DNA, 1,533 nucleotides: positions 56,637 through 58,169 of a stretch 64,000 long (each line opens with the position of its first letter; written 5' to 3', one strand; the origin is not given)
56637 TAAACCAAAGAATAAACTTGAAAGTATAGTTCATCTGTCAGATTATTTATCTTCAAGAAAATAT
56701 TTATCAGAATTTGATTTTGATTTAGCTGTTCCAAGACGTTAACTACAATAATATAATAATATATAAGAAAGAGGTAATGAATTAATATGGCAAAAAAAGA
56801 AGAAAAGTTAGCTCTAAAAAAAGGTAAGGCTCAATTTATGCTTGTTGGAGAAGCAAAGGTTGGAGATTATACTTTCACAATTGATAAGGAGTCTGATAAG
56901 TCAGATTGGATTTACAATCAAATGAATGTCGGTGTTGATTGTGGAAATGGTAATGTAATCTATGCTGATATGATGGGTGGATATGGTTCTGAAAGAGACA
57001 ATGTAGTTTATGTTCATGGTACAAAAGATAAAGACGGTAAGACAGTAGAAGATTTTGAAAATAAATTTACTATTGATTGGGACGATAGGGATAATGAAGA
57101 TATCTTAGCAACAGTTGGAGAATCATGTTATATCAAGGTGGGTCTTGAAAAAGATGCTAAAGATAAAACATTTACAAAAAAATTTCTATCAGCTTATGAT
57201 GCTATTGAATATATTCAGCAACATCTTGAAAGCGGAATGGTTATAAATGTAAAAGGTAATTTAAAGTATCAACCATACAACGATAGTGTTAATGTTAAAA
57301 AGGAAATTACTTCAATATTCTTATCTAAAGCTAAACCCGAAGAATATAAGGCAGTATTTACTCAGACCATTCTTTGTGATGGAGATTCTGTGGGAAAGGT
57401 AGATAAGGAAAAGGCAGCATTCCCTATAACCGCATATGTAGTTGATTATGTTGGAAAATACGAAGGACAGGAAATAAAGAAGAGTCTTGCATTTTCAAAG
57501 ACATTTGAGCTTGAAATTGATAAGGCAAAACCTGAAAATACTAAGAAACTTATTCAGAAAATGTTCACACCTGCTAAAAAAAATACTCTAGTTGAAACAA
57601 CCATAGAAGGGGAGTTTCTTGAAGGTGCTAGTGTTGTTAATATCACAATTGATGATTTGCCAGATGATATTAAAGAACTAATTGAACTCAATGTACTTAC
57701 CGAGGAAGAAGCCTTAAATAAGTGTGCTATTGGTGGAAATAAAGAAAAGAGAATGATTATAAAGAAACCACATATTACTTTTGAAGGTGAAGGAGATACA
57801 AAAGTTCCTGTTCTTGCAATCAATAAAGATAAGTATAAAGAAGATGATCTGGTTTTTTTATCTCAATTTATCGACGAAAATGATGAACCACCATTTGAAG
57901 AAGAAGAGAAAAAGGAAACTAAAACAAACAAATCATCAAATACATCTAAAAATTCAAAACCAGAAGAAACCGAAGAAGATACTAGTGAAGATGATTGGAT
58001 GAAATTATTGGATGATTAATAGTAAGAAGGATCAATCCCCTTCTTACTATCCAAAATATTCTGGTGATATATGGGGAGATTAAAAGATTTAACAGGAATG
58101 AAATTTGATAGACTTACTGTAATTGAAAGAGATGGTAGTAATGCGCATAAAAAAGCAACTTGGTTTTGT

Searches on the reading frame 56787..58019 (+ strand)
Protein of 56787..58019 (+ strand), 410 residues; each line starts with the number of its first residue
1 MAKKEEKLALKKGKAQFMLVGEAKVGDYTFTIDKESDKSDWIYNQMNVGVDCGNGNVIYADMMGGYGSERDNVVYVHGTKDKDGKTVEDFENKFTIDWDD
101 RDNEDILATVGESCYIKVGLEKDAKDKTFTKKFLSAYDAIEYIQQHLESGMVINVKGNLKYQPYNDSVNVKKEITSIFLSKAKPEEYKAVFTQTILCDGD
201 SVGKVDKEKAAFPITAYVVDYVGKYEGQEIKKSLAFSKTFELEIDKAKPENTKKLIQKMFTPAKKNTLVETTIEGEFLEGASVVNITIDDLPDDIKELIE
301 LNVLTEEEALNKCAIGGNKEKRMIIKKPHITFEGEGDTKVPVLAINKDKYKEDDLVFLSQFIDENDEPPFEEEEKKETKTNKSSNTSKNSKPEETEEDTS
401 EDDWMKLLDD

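Call 9: search_protein_families(library=phrogs, proteins=[window:56787-58019:+], max_evalue=0.00001)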
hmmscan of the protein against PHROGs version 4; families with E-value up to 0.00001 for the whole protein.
window:56787-58019:+ (410 aa): 1 family
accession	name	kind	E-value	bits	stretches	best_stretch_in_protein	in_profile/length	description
phrog_2367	-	unknown function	8e-43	148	1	1-404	1-323/326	-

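Call 10: search_protein_families(library=pfam, proteins=[window:56787-58019:+], max_evalue=0.00001)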
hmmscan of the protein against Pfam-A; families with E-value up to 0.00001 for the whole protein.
window:56787-58019:+ (410 aa): 0 families
